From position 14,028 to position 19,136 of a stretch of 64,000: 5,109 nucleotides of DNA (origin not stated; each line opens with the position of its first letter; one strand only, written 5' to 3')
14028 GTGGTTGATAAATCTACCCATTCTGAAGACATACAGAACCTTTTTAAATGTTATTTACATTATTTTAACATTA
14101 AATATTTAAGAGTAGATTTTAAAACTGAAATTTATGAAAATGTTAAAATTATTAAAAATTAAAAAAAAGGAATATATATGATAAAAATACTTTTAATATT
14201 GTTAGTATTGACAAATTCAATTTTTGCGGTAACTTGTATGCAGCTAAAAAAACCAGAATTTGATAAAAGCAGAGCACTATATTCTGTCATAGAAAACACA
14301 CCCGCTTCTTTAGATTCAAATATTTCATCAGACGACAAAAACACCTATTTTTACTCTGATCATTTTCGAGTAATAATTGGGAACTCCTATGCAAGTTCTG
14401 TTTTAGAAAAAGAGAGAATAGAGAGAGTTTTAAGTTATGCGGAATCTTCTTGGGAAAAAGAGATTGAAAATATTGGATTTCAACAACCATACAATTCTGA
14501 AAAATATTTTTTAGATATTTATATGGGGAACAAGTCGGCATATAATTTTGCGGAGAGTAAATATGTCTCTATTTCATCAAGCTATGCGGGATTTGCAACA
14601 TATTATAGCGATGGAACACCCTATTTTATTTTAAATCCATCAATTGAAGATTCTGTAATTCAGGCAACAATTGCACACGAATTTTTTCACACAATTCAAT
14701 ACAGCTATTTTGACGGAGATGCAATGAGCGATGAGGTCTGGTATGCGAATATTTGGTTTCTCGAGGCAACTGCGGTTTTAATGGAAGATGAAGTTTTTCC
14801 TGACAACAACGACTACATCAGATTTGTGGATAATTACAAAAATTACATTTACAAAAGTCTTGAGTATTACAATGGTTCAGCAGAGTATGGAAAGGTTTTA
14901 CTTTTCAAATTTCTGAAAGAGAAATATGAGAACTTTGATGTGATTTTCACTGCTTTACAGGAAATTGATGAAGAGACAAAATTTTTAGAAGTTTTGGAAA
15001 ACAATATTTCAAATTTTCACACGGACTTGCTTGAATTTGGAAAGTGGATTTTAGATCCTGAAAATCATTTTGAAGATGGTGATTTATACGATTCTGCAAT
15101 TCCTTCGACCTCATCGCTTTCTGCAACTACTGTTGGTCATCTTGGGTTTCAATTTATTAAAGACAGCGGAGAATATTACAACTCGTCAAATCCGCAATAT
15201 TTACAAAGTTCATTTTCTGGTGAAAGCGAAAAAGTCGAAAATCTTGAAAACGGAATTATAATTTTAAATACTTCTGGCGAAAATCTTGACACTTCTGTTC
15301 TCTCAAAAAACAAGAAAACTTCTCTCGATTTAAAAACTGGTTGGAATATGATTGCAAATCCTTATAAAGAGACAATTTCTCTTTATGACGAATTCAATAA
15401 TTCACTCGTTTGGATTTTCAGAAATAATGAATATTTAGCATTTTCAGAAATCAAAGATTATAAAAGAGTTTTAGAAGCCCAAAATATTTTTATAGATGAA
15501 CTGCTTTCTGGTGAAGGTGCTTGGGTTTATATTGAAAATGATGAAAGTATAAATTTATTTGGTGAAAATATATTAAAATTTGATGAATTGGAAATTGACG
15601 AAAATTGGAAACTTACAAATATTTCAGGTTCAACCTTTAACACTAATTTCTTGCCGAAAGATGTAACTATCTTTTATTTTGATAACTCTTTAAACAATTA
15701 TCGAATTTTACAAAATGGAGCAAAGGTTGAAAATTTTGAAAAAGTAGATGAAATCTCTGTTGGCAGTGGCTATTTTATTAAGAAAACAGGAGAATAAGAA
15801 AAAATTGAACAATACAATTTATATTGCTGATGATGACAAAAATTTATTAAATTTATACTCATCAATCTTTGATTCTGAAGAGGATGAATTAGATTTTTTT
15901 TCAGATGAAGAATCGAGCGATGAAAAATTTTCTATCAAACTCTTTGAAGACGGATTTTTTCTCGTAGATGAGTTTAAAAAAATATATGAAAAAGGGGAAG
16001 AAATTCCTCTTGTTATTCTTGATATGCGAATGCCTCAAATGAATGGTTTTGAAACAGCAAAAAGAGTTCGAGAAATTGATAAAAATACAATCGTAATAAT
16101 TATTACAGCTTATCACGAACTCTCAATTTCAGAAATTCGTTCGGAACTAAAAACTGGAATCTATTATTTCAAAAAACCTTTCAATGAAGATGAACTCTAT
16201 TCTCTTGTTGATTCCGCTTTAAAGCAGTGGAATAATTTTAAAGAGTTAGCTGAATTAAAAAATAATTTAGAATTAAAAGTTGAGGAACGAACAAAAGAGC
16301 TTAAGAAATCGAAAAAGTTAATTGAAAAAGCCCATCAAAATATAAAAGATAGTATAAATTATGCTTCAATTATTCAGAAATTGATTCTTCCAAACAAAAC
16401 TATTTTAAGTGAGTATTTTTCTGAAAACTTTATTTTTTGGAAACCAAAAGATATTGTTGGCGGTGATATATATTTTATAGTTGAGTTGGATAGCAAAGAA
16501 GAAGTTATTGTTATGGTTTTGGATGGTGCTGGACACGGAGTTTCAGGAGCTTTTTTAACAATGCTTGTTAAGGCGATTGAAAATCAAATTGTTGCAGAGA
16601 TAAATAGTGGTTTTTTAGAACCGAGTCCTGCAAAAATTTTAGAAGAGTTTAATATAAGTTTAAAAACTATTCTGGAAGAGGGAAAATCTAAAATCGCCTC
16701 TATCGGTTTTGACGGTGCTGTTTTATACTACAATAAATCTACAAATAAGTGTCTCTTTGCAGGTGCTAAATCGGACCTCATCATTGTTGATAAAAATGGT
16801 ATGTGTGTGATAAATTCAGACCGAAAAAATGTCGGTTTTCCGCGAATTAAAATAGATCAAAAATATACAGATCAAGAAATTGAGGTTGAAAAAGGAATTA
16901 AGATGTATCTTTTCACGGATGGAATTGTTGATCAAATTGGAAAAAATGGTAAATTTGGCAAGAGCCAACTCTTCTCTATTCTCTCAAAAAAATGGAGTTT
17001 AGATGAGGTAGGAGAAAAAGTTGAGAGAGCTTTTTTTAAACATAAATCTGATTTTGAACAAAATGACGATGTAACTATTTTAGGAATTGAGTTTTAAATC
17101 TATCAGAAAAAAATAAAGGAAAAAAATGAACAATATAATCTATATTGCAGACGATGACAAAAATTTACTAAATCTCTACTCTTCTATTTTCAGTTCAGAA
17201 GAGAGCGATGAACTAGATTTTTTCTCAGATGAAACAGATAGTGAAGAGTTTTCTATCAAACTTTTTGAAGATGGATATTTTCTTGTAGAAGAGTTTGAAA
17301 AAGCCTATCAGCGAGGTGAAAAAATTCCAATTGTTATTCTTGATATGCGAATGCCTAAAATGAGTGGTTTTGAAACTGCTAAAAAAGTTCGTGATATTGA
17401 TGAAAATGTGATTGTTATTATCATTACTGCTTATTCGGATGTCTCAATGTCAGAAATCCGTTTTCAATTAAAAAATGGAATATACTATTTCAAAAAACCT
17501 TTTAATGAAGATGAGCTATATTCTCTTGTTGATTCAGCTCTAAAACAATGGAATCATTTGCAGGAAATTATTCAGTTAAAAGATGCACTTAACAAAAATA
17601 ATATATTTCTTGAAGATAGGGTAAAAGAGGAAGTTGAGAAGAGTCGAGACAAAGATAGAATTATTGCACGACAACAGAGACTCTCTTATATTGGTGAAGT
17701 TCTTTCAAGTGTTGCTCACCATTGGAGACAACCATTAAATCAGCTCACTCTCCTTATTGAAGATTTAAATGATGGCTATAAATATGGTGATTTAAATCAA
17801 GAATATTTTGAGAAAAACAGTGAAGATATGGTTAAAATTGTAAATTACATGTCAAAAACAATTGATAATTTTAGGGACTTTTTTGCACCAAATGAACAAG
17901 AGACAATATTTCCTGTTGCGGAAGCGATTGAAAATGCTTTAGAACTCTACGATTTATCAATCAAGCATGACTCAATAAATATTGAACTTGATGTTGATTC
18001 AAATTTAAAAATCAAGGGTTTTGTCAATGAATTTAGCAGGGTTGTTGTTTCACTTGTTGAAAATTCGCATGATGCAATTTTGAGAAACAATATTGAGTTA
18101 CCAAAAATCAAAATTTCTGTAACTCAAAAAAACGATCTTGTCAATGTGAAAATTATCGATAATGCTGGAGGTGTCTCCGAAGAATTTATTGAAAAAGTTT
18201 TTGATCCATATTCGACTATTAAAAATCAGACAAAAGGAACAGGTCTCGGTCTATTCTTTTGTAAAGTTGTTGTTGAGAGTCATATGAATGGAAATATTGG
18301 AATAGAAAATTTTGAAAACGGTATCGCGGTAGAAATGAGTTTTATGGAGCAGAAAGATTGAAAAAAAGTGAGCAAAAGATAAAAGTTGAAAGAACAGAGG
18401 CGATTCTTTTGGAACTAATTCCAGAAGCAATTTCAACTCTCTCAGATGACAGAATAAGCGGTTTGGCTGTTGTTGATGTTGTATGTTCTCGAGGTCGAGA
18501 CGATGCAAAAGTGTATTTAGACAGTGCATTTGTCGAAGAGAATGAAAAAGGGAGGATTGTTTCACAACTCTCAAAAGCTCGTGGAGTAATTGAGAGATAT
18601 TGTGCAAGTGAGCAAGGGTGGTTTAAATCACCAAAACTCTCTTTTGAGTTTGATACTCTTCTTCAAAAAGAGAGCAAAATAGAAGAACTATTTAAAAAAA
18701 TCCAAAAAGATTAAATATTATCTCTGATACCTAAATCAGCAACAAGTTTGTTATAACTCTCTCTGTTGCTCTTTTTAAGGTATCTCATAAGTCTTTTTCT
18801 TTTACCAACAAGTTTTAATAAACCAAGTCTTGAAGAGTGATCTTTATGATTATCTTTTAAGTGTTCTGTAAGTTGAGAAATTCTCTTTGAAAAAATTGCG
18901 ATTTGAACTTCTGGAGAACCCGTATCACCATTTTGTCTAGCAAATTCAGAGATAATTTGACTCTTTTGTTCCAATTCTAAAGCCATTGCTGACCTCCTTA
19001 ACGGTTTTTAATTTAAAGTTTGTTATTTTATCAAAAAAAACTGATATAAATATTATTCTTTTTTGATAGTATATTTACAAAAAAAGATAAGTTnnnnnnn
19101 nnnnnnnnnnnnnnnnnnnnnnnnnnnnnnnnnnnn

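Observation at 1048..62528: Hyper-abundant oriented word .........(C): >=50 copies in 64 kb, both orientations, all intragenic - candidate DNA uptake signal sequence (alternative: Chi-like site)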

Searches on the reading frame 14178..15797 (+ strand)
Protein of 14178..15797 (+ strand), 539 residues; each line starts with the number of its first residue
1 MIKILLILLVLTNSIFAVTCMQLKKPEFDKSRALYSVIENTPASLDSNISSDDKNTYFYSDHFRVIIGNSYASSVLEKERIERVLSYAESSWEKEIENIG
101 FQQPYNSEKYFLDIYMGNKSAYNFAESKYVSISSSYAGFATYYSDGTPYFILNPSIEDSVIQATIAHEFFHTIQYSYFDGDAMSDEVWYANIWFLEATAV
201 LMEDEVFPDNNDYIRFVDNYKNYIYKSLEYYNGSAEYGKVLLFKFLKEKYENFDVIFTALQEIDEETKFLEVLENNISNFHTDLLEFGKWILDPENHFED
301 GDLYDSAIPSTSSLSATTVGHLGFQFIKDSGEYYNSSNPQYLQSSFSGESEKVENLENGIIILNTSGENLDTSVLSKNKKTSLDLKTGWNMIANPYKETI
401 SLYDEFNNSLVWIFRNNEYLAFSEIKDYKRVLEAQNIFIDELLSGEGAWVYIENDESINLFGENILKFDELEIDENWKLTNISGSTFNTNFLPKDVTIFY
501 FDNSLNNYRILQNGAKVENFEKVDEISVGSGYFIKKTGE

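Call 35: search_protein_families(library=pfam, proteins=[window:14178-15797:+], max_evalue=0.00001)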
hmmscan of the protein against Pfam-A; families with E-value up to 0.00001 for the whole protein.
window:14178-15797:+ (539 aa): 1 family
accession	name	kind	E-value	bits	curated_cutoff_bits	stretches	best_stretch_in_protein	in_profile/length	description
PF19527.4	DUF6055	-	8.5e-09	35.3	27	1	77-250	58-217/417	Family of unknown function (DUF6055)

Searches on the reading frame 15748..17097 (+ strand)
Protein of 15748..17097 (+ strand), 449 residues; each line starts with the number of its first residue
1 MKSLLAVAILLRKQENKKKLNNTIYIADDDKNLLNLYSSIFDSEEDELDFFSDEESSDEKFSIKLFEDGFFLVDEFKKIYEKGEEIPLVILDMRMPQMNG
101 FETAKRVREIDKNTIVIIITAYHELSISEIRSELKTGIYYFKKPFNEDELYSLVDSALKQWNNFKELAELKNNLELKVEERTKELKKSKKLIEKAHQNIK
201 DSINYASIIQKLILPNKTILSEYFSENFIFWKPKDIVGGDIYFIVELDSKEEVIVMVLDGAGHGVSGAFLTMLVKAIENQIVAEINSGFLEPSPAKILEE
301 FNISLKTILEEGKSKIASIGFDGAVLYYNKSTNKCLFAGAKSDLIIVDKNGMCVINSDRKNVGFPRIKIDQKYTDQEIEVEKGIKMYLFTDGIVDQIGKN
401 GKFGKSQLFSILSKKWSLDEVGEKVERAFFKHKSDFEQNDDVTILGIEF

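Call 35: search_protein_families(library=pfam, proteins=[window:15748-17097:+], max_evalue=0.00001)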
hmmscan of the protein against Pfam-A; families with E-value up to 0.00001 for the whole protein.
window:15748-17097:+ (449 aa): 2 families
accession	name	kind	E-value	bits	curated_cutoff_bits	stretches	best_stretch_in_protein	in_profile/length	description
PF07228.17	SpoIIE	-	9.3e-19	68.6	25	1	251-448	3-190/192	Stage II sporulation protein E (SpoIIE)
PF00072.30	Response_reg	-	2.2e-13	50.8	30.2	1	60-154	22-110/111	Response regulator receiver domain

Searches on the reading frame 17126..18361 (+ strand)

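Call 35: search_protein_families(library=pfam, proteins=[window:17126-18361:+], max_evalue=0.00001)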
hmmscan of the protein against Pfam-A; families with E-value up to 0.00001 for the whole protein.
window:17126-18361:+ (411 aa): 2 families
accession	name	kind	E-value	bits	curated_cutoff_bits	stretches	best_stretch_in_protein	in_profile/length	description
PF00072.30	Response_reg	-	9.8e-14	51.9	30.2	1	39-135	20-110/111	Response regulator receiver domain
PF02518.31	HATPase_c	-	6.1e-13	49.6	26.4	1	303-397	6-97/111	Histidine kinase-, DNA gyrase B-, and HSP90-like ATPase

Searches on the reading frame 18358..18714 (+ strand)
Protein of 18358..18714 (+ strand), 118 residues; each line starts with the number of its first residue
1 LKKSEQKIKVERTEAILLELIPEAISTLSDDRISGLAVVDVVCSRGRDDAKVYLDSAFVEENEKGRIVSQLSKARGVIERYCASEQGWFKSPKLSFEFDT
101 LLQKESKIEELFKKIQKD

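Call 35: search_protein_families(library=pfam, proteins=[window:18358-18714:+], max_evalue=0.00001)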
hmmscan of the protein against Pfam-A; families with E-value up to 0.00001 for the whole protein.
window:18358-18714:+ (118 aa): 1 family
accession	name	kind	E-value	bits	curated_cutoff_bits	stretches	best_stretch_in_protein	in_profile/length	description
PF02033.23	RBFA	-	2e-15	57.4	34.7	1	10-112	2-105/105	Ribosome-binding factor A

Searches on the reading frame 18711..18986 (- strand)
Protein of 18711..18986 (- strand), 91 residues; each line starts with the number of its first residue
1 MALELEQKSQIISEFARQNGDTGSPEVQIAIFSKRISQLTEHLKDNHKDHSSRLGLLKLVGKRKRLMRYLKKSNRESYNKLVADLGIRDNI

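Call 35: search_protein_families(library=pfam, proteins=[window:18711-18986:-], max_evalue=0.00001)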
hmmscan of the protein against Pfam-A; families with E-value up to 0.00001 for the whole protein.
window:18711-18986:- (91 aa): 1 family
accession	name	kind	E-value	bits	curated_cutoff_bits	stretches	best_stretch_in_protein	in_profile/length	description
PF00312.27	Ribosomal_S15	-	2.6e-34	117.7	31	1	8-88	1-81/81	Ribosomal protein S15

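Call 72: find_encoding_contigs(protein=window:18711-18986:-, flank=10000, max_places=4)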
Protein window:18711-18986:- (91 aa): no gene with exactly this product is on record in the collection.
